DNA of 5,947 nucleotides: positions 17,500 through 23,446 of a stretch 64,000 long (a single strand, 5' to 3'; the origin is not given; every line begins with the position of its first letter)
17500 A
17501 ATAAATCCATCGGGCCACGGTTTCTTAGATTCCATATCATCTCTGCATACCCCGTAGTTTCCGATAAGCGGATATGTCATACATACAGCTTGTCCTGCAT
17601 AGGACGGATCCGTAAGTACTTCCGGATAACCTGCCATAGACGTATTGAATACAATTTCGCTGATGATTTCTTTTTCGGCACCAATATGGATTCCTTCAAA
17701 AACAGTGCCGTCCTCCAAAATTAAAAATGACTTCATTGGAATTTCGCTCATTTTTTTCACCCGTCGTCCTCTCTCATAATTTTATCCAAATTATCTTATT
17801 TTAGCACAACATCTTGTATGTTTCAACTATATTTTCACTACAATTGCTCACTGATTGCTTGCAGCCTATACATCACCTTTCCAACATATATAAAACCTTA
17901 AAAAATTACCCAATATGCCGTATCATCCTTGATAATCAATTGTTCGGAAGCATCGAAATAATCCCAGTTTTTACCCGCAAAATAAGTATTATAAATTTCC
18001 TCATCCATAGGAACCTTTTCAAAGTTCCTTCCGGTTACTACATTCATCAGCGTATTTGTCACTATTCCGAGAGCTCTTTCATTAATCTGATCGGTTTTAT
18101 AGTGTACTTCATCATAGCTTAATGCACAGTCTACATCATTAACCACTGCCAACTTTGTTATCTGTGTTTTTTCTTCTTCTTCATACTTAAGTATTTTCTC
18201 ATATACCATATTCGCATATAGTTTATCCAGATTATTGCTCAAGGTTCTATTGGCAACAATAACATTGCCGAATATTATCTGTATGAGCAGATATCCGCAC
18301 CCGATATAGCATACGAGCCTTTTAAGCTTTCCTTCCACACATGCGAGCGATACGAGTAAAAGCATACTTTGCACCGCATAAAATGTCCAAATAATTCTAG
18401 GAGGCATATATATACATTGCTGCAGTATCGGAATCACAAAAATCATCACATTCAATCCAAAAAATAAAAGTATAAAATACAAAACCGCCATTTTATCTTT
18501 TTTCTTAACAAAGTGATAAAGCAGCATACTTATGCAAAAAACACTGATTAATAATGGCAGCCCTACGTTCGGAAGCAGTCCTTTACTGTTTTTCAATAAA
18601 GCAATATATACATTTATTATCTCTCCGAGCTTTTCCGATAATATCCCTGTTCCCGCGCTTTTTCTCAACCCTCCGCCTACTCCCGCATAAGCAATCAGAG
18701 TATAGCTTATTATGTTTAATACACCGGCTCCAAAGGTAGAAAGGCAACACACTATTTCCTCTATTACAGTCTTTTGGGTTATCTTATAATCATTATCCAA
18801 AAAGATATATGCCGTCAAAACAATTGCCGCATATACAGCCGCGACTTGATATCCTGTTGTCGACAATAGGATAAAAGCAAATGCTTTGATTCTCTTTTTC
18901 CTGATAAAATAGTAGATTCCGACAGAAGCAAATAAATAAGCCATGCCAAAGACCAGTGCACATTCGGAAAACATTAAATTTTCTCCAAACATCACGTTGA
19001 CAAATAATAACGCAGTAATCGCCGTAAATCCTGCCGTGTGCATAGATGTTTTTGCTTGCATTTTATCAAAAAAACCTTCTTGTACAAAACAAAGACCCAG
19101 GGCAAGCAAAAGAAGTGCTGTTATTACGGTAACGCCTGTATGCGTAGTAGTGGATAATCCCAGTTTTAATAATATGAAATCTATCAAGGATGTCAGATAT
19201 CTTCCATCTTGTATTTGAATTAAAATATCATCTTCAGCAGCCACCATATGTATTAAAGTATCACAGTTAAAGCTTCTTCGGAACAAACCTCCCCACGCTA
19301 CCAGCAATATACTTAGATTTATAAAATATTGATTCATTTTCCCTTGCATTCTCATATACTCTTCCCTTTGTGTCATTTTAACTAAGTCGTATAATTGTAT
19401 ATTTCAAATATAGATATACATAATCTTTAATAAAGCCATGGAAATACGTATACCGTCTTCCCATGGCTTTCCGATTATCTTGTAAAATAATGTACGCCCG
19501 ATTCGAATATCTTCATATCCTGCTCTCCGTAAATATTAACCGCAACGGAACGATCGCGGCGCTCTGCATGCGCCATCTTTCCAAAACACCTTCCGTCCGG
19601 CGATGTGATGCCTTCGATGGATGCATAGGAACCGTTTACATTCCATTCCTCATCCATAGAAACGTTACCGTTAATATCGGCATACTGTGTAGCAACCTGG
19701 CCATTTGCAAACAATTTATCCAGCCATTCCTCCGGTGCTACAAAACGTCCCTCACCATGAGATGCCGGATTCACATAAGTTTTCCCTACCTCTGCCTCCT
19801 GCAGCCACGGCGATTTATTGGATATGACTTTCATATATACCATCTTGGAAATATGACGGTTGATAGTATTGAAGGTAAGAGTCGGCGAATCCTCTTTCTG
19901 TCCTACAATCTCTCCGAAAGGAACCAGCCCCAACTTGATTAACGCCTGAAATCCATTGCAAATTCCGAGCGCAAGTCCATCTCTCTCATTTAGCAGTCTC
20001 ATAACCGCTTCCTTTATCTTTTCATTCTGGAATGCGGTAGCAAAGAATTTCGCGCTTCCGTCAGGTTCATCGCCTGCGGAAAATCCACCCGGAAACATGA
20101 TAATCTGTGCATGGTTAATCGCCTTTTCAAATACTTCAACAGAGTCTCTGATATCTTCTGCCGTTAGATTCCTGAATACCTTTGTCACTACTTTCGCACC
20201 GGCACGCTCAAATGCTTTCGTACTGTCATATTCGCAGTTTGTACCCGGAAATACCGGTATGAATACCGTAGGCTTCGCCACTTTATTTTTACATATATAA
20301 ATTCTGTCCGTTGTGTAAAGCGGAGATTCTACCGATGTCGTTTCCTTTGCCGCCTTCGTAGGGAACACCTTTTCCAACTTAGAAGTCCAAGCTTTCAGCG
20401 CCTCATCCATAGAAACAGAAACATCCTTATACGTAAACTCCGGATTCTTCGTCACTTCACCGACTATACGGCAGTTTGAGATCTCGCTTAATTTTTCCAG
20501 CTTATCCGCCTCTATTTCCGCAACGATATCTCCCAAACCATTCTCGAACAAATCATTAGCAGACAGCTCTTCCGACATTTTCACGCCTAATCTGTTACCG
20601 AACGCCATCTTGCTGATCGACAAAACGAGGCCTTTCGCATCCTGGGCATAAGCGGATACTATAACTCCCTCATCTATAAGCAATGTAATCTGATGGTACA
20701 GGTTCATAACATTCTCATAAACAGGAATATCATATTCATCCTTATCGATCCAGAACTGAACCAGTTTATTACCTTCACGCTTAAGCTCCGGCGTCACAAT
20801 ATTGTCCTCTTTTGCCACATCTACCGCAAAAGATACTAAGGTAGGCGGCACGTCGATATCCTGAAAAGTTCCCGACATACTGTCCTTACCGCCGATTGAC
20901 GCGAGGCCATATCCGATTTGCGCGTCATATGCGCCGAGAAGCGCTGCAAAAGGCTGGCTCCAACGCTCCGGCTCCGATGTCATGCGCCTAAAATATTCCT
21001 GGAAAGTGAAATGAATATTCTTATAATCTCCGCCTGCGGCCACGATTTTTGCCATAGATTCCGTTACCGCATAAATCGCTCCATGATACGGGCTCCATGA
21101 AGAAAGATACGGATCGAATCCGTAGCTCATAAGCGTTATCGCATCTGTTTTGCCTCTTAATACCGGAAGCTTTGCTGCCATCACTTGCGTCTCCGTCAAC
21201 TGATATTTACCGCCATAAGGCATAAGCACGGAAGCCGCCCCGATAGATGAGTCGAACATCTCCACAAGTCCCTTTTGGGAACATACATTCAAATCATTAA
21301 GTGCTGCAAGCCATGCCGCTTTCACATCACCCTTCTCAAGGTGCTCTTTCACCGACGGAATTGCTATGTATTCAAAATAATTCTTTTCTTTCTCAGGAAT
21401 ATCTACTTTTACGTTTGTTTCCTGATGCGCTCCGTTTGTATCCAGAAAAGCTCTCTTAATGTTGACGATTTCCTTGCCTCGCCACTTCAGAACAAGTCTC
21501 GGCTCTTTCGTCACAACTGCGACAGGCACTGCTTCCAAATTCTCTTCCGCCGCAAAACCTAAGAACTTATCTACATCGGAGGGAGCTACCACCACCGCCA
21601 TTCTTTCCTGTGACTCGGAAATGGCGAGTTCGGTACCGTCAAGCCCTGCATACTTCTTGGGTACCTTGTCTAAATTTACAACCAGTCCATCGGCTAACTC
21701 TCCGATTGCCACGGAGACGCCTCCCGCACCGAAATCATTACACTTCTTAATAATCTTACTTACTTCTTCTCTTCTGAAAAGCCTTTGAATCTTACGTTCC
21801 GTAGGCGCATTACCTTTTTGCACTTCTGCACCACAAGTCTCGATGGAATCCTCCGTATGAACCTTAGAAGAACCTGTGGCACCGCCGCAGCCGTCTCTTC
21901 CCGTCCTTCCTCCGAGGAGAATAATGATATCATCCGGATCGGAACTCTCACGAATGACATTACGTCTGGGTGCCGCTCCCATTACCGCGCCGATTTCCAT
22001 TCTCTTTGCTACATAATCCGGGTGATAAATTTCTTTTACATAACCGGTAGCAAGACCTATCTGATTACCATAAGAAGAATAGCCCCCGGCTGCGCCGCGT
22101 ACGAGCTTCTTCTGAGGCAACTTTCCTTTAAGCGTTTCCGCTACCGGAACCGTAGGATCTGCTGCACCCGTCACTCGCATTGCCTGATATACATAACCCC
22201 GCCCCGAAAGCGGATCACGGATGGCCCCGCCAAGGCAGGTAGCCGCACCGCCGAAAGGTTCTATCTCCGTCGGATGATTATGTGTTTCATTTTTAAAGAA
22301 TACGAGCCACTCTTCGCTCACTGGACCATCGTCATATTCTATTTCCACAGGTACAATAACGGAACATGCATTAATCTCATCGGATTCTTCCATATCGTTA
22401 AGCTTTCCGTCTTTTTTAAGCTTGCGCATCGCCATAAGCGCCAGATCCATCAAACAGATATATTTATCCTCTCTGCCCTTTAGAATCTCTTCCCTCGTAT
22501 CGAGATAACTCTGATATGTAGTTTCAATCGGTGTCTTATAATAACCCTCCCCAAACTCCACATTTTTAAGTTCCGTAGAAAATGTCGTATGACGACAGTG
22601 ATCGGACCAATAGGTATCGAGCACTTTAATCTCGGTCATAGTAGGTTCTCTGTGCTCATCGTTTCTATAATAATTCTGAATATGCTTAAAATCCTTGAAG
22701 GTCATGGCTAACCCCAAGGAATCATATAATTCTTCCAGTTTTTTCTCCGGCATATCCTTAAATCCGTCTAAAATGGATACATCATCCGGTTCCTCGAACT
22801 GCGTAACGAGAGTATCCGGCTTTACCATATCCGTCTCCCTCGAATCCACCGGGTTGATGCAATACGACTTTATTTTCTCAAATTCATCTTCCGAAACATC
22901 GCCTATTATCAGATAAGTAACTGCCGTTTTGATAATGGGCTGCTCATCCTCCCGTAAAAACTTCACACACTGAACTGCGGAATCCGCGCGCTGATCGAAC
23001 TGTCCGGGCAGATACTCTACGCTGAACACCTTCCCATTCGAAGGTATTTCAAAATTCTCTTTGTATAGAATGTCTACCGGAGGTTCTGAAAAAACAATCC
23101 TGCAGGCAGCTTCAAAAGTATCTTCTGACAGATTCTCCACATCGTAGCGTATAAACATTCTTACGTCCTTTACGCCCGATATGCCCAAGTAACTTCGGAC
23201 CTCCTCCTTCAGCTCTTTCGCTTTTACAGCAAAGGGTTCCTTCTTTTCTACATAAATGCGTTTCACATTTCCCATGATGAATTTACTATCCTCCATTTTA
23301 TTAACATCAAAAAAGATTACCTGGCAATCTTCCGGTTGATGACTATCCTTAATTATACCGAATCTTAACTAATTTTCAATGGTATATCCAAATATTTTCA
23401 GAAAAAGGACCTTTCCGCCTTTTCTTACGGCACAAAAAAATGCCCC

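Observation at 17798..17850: NrdR-box-like operator fills the spacer of the carAB promoter and is 13 bp identical to a box at nrdD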

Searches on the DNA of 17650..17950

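Call 18: search_rna_families(source=window, start=17650, end=17950, threshold=evalue, max_evalue=10, show_alignments=3)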
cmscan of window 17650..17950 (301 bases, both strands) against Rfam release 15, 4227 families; matches with E-value up to 10: 3.
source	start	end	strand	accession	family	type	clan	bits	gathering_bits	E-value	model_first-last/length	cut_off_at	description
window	17774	17824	-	RF02285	TtnuCD8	Gene; snRNA; snoRNA; CD-box;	-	17.9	70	2.6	1-59/59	no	Tetrahymena snoRNA TtnuCD8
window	17658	17727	+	RF01962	RMST_1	Gene; lncRNA;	-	15.2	40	0.27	1-61/61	no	Rhabdomyosarcoma 2 associated transcript conserved region 1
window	17779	17805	-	RF01326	CRISPR-DR13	Gene; CRISPR;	-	15.2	37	9.6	1-30/30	no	CRISPR RNA direct repeat element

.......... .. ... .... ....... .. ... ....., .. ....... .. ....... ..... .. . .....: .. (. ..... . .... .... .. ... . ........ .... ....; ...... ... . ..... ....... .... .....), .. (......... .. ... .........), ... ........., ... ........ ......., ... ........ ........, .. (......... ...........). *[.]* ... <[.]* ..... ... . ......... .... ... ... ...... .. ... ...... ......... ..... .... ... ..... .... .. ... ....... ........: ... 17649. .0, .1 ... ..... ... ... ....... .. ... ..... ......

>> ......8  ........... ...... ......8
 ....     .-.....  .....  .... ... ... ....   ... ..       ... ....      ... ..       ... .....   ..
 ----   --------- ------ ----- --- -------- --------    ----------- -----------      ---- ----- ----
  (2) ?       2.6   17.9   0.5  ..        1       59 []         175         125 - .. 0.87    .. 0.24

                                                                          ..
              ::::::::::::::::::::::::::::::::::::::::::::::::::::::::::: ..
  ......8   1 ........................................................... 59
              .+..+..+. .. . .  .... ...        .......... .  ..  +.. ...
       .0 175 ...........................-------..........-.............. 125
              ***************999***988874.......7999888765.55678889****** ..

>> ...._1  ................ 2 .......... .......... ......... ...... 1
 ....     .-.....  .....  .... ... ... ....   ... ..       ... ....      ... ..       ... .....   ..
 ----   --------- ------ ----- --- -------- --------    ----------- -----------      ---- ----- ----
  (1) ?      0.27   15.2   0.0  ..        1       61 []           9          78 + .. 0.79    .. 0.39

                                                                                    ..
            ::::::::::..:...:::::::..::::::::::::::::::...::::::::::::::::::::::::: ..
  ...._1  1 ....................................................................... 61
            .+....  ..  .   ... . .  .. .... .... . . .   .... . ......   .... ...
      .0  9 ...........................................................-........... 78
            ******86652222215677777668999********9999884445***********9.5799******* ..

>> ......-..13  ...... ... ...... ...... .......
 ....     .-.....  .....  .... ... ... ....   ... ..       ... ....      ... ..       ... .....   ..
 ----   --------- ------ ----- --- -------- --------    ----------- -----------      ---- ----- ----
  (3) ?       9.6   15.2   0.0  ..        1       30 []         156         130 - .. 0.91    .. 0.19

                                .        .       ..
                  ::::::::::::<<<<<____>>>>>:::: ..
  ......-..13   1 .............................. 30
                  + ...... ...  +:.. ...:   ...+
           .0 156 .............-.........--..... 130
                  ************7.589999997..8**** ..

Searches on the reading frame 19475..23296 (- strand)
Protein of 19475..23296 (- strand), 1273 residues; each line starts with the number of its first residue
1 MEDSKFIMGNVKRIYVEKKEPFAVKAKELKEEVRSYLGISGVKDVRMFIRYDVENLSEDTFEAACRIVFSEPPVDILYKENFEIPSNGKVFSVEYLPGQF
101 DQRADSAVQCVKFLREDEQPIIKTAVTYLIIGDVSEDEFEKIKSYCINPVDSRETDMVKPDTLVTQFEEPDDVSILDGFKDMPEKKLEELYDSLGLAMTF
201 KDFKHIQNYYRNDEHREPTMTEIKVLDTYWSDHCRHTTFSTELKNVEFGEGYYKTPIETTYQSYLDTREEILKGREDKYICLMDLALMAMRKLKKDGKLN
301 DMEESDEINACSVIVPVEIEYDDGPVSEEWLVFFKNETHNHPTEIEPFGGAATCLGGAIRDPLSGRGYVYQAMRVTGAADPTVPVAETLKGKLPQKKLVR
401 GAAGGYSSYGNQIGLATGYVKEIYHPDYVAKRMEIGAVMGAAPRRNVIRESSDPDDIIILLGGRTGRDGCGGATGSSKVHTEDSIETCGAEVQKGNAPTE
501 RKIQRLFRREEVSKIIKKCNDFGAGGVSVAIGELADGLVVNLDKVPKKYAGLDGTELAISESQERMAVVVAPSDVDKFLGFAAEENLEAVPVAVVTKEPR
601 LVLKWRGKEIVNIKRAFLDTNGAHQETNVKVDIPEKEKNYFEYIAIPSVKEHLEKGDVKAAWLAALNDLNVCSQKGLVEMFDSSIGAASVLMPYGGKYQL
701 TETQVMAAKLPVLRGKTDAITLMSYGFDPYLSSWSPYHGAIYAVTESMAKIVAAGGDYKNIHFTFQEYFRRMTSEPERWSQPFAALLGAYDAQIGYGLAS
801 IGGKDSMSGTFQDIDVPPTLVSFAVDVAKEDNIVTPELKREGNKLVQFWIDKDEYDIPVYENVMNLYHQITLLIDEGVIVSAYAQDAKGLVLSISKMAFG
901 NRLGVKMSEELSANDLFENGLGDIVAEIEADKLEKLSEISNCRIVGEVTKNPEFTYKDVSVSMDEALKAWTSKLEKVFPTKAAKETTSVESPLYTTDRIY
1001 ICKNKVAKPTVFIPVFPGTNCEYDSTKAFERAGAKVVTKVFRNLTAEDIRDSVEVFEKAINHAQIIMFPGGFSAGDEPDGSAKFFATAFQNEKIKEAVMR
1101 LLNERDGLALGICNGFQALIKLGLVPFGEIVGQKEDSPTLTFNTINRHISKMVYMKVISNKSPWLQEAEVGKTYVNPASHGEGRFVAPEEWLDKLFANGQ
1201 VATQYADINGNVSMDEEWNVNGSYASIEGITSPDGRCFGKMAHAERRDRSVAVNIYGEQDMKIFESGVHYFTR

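Call 12: search_protein_families(library=ncbifam, proteins=[window:19475-23296:-])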
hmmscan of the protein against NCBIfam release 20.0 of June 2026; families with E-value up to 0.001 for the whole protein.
window:19475-23296:- (1273 aa): 9 families
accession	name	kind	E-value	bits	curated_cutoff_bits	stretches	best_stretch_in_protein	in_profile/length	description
TIGR01857.1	FGAM-synthase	equivalog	0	1795.9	1057.05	1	12-1271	1-1239/1239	phosphoribosylformylglycinamidine synthase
NF003672.0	PRK05297.1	equivalog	1.3e-77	261.5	783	3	328-755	283-723/1290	phosphoribosylformylglycinamidine synthase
TIGR01736.1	FGAM_synth_II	equivalog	2.2e-72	244.4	525.75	1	326-977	65-717/718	phosphoribosylformylglycinamidine synthase subunit PurL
NF002290.1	PRK01213.1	equivalog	1.6e-69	234.9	648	1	326-977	65-722/723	phosphoribosylformylglycinamidine synthase subunit PurL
TIGR01735.1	FGAM_synt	equivalog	3.9e-68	230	1123.05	3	331-964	288-982/1307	phosphoribosylformylglycinamidine synthase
NF010690.0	PRK14090.1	equivalog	1.7e-42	145.6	1047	1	326-646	57-364/601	phosphoribosylformylglycinamidine synthase subunit PurL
TIGR01737.1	FGAM_synth_I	equivalog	1.7e-41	142.1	177.8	1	1013-1268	5-225/228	phosphoribosylformylglycinamidine synthase I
NF002252.0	PRK01175.1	equivalog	8.5e-35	120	298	1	1011-1246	6-227/261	phosphoribosylformylglycinamidine synthase subunit PurQ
NF002957.0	PRK03619.1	equivalog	1.1e-30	106.7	212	1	1013-1266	5-215/222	phosphoribosylformylglycinamidine synthase subunit PurQ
